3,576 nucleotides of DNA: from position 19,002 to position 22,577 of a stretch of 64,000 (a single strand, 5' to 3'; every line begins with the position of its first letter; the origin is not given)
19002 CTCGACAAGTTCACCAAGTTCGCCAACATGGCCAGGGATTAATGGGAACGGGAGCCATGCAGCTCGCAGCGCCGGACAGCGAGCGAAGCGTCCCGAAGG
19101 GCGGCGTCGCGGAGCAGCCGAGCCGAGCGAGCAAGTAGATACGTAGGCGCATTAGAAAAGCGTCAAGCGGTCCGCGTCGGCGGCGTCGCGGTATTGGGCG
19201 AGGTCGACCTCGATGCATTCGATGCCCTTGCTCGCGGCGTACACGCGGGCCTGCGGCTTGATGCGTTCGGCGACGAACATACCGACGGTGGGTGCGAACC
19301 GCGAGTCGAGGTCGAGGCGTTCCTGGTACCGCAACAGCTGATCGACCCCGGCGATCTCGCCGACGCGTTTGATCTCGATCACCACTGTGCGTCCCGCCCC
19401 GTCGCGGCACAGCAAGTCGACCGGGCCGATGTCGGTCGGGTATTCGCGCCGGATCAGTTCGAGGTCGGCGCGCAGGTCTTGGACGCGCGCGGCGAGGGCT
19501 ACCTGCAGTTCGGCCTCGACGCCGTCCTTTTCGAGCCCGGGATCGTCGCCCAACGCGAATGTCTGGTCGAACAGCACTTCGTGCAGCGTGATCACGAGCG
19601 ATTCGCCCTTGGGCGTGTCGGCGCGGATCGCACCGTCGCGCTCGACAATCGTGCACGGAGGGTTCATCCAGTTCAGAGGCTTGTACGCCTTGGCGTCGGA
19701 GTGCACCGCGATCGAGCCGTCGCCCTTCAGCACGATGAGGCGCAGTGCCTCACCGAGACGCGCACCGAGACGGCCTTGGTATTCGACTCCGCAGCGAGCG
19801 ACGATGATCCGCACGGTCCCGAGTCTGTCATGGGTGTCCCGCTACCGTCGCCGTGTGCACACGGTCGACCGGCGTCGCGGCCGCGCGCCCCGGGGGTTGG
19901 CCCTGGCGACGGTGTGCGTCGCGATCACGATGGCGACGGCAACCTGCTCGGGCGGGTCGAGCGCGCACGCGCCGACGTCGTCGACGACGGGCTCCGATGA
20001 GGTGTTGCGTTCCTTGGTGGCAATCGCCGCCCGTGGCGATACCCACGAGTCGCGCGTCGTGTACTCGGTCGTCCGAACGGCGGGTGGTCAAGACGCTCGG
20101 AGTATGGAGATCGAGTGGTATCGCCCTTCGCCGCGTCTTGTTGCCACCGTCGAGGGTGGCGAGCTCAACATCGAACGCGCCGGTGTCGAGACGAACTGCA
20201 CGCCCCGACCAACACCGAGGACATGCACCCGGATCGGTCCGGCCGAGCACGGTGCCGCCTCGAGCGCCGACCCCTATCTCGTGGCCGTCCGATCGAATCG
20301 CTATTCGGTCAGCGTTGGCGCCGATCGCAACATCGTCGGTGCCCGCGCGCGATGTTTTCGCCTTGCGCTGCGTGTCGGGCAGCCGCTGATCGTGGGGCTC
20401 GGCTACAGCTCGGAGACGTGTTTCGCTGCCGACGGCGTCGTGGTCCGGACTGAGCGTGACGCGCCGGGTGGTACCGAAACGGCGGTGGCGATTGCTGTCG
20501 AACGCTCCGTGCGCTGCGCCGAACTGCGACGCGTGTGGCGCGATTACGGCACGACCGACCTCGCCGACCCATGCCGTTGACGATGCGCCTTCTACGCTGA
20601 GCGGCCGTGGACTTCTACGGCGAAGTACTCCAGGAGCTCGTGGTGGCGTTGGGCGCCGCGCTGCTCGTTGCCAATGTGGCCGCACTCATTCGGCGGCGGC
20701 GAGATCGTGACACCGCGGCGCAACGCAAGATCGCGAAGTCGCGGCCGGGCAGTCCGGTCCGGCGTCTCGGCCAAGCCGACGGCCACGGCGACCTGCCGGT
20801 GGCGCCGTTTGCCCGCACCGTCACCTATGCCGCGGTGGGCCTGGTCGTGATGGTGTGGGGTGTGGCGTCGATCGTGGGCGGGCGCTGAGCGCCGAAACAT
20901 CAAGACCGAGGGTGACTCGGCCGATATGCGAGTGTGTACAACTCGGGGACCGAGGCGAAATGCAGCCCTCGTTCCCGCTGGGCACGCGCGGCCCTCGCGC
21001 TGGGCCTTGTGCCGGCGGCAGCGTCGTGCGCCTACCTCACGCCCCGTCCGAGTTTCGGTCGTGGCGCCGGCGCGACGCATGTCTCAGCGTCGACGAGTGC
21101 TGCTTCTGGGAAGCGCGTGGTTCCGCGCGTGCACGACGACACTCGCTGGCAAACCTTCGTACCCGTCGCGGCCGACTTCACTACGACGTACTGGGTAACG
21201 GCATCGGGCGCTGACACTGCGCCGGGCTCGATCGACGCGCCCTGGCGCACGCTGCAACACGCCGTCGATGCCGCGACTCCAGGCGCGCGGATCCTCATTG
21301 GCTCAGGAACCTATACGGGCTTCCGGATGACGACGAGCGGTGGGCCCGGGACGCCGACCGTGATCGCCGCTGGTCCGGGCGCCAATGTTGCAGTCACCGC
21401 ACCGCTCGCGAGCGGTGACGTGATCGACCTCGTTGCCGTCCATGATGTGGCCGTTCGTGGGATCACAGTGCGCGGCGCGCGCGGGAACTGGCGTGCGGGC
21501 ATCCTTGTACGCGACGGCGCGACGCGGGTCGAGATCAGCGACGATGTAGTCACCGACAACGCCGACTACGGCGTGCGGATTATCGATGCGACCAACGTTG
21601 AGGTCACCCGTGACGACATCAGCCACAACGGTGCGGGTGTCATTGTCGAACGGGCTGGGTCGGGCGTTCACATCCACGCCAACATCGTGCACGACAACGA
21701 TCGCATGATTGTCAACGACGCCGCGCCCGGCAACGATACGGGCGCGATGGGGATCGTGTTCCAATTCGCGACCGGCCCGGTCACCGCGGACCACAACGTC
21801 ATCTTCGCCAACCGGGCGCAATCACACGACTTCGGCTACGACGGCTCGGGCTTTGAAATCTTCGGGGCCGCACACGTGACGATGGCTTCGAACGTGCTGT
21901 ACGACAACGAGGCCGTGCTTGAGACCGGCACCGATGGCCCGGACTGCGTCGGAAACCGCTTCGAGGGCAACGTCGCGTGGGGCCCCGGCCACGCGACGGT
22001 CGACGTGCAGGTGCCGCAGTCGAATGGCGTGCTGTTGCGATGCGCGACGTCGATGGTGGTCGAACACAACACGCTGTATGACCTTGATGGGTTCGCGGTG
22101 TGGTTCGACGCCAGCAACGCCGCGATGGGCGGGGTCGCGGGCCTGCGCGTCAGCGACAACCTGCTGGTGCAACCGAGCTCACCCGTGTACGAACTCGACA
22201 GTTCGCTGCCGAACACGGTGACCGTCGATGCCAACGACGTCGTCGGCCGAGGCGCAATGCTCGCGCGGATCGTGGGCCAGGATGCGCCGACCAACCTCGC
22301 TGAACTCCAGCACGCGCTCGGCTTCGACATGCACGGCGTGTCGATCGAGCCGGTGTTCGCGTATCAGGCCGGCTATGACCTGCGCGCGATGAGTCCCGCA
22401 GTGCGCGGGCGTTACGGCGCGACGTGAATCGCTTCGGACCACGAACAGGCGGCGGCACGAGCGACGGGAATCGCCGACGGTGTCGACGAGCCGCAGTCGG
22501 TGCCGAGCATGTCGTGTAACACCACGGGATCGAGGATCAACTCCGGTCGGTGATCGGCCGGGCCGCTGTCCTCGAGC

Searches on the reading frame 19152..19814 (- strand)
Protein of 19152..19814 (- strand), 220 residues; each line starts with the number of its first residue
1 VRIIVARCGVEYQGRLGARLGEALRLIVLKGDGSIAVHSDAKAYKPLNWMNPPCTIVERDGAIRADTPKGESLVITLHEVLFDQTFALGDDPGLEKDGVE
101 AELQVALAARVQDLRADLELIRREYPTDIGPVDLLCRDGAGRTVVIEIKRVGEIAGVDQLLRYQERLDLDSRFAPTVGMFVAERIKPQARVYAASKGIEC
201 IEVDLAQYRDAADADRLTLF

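Call 32: search_protein_families(library=pfam, proteins=[window:19152-19814:-])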
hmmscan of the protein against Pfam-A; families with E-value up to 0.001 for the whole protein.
window:19152-19814:- (220 aa): 2 families
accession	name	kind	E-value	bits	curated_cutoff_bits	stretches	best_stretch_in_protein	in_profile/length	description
PF01939.22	NucS_C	-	3.4e-24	85.6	24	1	99-215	1-119/124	Endonuclease NucS C-terminal domain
PF21003.3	NucS_N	-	1.3e-22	80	23.9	1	2-92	5-99/100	Endonuclease NucS N-terminal PH-like domain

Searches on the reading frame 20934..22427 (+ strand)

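Call 32: search_protein_families(library=pfam, proteins=[window:20934-22427:+])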
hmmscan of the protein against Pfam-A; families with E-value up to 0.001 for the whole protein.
window:20934-22427:+ (497 aa): 3 families
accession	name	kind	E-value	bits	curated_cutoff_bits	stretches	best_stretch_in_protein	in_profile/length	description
PF13229.12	Beta_helix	-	7e-16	58.7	25.9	2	177-341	16-156/158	Right handed beta helix region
PF05048.19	NosD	-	3e-09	37.1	23.6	1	183-261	101-178/212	Periplasmic copper-binding protein (NosD)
PF07602.17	DUF1565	-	6.6e-05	22.8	20.3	0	91-128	2-39/257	Protein of unknown function (DUF1565)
